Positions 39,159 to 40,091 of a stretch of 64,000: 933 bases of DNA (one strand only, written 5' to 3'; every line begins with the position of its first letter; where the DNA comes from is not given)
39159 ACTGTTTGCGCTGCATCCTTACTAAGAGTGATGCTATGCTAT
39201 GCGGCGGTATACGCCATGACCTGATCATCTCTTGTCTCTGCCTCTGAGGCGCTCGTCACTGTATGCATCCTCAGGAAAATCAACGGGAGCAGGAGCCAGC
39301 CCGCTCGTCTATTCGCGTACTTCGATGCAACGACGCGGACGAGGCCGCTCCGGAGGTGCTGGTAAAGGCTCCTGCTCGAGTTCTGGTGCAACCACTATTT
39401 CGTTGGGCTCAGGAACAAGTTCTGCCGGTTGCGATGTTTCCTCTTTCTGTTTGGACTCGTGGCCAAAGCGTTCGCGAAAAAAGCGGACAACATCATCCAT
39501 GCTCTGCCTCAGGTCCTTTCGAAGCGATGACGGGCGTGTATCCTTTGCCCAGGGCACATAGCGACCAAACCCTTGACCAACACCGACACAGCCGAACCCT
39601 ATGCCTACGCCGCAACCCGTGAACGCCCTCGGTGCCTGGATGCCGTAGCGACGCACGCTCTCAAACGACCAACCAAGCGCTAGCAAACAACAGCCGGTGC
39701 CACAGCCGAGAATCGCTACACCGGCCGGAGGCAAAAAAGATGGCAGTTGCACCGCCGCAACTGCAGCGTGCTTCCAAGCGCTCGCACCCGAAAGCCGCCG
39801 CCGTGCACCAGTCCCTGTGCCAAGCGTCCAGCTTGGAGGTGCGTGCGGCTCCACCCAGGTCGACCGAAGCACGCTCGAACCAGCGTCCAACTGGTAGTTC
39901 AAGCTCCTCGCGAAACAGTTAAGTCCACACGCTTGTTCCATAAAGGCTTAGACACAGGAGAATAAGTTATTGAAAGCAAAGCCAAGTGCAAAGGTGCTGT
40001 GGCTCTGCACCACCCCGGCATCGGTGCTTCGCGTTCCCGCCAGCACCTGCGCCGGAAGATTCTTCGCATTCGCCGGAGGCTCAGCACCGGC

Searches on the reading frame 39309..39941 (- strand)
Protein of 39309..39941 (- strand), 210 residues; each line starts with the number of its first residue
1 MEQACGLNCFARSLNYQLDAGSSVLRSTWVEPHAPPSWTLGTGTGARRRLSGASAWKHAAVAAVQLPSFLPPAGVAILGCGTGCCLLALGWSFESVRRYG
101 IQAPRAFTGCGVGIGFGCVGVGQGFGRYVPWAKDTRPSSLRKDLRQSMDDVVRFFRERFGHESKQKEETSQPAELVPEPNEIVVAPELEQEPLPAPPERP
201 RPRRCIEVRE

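Call 55: find_encoding_contigs(protein=window:39309-39941:-, flank=10000, max_places=10)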
Protein window:39309-39941:- (210 aa): 12 contigs read that carry it; 9 places shown.
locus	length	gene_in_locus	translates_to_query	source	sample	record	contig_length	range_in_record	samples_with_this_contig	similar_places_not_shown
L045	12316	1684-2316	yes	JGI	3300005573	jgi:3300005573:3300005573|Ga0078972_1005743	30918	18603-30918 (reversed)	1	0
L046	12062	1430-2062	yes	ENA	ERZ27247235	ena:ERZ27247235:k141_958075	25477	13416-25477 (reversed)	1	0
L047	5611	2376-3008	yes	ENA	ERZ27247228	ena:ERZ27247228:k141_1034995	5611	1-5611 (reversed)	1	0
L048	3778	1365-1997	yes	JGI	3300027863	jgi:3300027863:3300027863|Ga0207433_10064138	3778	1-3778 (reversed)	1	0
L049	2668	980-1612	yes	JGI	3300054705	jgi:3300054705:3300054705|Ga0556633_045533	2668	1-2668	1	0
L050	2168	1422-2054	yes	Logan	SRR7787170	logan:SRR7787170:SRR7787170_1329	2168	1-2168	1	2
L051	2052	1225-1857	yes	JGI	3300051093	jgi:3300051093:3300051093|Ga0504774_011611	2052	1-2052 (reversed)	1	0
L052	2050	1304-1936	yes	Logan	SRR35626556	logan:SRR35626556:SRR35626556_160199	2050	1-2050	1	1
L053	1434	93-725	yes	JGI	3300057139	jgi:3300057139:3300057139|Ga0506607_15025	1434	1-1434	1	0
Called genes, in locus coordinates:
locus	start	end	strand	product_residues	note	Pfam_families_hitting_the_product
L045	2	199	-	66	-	?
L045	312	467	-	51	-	-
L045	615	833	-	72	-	-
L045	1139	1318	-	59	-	-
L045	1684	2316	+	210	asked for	-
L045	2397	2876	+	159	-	PF26343:VapC50_C (faint)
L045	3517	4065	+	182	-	-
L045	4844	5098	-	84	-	-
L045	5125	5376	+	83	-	-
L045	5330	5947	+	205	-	PF06127:Mpo1-like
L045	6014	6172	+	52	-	-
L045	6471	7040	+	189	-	-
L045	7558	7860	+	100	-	-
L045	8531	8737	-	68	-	-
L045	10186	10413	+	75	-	-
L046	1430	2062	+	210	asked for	-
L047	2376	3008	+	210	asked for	-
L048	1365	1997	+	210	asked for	-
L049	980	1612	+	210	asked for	-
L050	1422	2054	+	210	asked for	-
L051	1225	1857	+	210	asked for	-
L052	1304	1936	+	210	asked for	-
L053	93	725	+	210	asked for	-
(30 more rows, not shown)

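Call 59: search_protein_families(library=pfam, proteins=[window:39309-39941:-], max_evalue=0.01)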
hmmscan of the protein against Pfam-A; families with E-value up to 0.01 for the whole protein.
window:39309-39941:- (210 aa): 0 families
